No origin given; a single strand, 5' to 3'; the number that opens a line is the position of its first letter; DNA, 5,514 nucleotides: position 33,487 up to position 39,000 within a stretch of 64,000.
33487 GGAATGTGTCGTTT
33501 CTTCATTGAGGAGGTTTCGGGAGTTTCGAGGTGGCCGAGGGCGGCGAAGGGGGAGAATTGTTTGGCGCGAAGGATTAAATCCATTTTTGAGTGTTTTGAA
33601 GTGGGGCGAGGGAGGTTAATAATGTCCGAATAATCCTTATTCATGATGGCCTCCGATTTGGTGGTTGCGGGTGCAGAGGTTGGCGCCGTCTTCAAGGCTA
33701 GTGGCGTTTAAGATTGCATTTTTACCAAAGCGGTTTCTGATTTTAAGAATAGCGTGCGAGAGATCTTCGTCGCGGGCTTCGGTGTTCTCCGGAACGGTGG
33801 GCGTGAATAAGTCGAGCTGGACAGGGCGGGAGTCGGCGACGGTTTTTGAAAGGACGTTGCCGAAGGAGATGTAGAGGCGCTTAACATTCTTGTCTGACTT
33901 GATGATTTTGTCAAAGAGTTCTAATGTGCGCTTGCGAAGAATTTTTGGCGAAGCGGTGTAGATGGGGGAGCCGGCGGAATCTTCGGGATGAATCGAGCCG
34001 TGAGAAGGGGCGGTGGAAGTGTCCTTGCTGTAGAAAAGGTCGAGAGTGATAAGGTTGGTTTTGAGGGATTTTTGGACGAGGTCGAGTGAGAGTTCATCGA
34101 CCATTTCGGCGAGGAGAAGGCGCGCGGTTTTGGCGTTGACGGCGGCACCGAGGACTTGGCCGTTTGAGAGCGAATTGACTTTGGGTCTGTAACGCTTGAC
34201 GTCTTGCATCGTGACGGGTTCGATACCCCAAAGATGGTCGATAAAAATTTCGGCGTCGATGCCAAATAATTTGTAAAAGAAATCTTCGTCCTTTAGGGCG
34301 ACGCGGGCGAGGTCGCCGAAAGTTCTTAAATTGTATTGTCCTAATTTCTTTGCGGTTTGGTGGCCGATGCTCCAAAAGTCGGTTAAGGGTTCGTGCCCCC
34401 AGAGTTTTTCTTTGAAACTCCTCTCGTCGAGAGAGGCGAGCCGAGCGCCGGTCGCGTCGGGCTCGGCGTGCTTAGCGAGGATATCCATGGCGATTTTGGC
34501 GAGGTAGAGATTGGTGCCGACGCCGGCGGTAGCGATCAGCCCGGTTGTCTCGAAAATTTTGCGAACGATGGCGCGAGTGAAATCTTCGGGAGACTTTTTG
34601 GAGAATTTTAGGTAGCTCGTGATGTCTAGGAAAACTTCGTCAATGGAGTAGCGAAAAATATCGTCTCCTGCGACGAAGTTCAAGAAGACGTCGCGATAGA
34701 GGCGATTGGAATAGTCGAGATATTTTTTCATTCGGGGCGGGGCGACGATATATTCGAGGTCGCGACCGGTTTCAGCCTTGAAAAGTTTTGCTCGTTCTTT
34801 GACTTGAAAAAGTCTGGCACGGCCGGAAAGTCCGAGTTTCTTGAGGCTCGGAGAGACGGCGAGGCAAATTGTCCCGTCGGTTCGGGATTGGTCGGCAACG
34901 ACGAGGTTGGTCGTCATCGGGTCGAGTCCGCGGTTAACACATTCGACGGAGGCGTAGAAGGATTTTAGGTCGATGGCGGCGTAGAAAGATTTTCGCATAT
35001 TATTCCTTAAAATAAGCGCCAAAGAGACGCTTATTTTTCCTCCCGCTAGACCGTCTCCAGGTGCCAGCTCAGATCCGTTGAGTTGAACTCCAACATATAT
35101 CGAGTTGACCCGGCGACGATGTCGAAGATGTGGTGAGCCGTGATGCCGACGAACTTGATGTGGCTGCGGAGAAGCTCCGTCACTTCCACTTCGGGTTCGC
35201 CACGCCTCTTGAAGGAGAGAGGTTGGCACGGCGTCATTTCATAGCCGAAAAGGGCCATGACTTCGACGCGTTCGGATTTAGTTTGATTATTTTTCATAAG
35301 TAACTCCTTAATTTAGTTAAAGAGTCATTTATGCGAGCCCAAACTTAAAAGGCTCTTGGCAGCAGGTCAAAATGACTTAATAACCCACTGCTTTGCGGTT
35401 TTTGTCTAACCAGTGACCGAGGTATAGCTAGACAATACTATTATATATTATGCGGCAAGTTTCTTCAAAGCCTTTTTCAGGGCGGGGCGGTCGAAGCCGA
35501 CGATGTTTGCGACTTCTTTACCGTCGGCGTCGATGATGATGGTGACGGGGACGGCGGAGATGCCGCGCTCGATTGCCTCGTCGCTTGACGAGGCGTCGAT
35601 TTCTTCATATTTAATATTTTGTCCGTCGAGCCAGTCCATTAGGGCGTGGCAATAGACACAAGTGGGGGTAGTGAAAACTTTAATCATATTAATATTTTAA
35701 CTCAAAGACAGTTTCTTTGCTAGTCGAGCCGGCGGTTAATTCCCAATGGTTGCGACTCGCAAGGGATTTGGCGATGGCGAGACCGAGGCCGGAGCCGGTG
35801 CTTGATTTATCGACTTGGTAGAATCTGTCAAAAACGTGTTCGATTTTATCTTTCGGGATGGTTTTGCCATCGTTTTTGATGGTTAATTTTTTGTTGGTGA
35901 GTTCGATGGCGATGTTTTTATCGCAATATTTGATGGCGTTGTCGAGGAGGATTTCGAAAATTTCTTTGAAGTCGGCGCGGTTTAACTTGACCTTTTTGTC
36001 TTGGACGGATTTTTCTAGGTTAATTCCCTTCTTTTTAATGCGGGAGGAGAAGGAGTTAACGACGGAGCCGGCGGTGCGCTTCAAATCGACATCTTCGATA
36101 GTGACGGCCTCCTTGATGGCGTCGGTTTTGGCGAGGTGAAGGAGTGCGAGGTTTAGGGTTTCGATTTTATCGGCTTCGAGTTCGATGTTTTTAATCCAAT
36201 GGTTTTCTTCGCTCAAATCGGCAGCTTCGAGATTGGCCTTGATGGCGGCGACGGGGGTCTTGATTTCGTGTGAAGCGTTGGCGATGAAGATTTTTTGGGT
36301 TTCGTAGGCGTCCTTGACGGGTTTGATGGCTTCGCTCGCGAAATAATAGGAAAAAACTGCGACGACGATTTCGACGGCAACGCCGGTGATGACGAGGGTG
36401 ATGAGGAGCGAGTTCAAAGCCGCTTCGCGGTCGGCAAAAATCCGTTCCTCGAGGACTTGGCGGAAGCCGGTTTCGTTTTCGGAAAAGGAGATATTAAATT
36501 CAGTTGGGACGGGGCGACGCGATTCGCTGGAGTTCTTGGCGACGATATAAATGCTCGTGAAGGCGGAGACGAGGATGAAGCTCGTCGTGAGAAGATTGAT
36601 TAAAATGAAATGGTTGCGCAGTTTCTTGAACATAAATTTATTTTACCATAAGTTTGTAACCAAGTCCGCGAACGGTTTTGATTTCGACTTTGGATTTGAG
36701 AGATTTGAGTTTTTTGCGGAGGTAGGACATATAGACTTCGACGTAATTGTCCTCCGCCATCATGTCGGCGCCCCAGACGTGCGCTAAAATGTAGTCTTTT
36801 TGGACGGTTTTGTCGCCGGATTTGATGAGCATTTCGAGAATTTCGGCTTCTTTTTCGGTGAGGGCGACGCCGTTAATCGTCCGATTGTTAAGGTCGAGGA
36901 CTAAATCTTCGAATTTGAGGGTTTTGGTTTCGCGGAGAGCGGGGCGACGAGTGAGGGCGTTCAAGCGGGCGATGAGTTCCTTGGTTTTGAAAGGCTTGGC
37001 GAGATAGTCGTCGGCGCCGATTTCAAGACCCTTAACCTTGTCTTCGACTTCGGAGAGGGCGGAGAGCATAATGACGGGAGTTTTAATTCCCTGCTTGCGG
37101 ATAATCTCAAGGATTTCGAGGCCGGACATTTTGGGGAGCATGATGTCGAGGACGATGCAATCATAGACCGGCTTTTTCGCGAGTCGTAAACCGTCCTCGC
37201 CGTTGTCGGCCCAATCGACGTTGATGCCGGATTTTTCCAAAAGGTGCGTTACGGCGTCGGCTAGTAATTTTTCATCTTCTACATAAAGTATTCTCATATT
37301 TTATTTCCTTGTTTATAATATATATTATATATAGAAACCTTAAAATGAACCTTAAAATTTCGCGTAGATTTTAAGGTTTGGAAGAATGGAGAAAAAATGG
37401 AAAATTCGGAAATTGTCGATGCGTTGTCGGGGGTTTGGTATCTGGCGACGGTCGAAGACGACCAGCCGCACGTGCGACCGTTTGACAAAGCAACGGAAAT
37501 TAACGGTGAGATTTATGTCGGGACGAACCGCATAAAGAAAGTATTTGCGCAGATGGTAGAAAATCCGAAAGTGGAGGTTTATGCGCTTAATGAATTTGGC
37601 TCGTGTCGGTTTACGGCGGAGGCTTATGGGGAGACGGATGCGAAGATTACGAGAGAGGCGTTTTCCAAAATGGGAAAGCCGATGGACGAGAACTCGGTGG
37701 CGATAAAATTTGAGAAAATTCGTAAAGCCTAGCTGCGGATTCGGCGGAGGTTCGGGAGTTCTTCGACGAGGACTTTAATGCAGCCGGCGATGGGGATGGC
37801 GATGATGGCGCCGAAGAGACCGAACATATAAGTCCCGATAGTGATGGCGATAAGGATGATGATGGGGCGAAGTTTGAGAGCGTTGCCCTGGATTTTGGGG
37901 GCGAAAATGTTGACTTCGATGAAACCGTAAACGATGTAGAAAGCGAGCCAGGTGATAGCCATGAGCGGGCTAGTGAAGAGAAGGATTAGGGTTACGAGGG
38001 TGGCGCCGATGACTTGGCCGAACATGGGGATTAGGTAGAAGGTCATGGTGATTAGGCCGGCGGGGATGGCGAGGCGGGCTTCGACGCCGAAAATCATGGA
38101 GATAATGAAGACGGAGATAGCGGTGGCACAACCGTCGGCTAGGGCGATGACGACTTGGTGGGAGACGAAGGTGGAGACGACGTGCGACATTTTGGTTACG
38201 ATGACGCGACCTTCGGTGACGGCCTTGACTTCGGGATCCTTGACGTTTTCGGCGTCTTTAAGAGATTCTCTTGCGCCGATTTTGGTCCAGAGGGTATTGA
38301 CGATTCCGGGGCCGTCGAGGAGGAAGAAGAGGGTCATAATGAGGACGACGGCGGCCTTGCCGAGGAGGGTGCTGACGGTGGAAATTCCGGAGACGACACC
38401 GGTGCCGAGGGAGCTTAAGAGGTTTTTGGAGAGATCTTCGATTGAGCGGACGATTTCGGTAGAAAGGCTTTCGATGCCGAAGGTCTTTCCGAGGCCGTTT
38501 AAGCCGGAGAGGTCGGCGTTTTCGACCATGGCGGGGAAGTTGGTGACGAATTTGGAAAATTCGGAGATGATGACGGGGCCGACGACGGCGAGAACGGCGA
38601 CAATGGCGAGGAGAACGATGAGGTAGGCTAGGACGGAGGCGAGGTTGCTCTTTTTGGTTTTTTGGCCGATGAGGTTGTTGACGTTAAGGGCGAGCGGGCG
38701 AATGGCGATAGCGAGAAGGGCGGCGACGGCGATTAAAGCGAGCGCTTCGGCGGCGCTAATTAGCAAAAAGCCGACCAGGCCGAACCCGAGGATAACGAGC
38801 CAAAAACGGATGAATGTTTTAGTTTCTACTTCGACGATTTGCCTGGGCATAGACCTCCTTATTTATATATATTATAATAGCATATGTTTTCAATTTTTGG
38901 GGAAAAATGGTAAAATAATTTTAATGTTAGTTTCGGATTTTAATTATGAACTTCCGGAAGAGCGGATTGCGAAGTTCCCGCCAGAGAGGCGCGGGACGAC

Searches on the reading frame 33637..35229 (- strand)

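Call 41: search_protein_families(library=pfam, proteins=[window:33637-35229:-], max_evalue=0.00001)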
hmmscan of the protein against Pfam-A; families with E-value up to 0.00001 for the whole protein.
window:33637-35229:- (530 aa): 2 families
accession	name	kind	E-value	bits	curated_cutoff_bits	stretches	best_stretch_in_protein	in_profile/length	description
PF00817.25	IMS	-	4.5e-23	82.3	23.2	1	86-249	1-148/148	impB/mucB/samB family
PF11799.13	IMS_C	-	1.1e-06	29.5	20.7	1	352-474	2-109/109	impB/mucB/samB family C-terminal domain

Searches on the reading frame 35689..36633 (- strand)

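Call 41: search_protein_families(library=pfam, proteins=[window:35689-36633:-], max_evalue=0.00001)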
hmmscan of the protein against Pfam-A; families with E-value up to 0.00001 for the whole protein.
window:35689-36633:- (314 aa): 2 families
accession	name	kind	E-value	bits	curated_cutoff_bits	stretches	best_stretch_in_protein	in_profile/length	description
PF02518.31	HATPase_c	-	6.6e-16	59.2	26.4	1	221-312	5-105/111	Histidine kinase-, DNA gyrase B-, and HSP90-like ATPase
PF00512.31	HisKA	-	5.6e-09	36.4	26.9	1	114-172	3-65/66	His Kinase A (phospho-acceptor) domain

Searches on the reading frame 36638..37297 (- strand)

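Call 41: search_protein_families(library=pfam, proteins=[window:36638-37297:-], max_evalue=0.00001)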
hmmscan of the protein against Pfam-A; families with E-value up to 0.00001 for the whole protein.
window:36638-37297:- (219 aa): 2 families
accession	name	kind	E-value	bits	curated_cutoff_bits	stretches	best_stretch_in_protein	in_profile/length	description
PF00072.30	Response_reg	-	5.3e-33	113.9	30.2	1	3-112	1-110/111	Response regulator receiver domain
PF00486.34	Trans_reg_C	-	2e-21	76.3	26.2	1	144-216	4-77/77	Transcriptional regulatory protein, C terminal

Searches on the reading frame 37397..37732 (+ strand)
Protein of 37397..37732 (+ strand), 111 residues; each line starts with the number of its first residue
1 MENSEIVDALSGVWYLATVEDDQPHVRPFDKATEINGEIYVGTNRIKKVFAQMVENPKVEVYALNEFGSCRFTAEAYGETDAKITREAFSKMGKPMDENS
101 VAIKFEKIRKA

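Call 41: search_protein_families(library=pfam, proteins=[window:37397-37732:+], max_evalue=0.00001)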
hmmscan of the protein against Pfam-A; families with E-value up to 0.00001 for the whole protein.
window:37397-37732:+ (111 aa): 1 family
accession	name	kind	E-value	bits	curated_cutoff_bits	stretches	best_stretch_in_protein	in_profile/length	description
PF01243.27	PNPOx_N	-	5.8e-06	27.1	28.1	1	13-96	14-93/120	Pyridoxamine 5'-phosphate oxidase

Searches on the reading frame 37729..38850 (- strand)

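Call 65: search_protein_families(library=pfam, proteins=[window:37729-38850:-], max_evalue=0.001)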
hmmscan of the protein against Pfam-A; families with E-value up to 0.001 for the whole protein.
window:37729-38850:- (373 aa): 1 family
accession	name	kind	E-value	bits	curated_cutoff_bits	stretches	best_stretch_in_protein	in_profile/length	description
PF01594.21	AI-2E_transport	-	3.7e-35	122.1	34.3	1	20-365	4-326/327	AI-2E family transporter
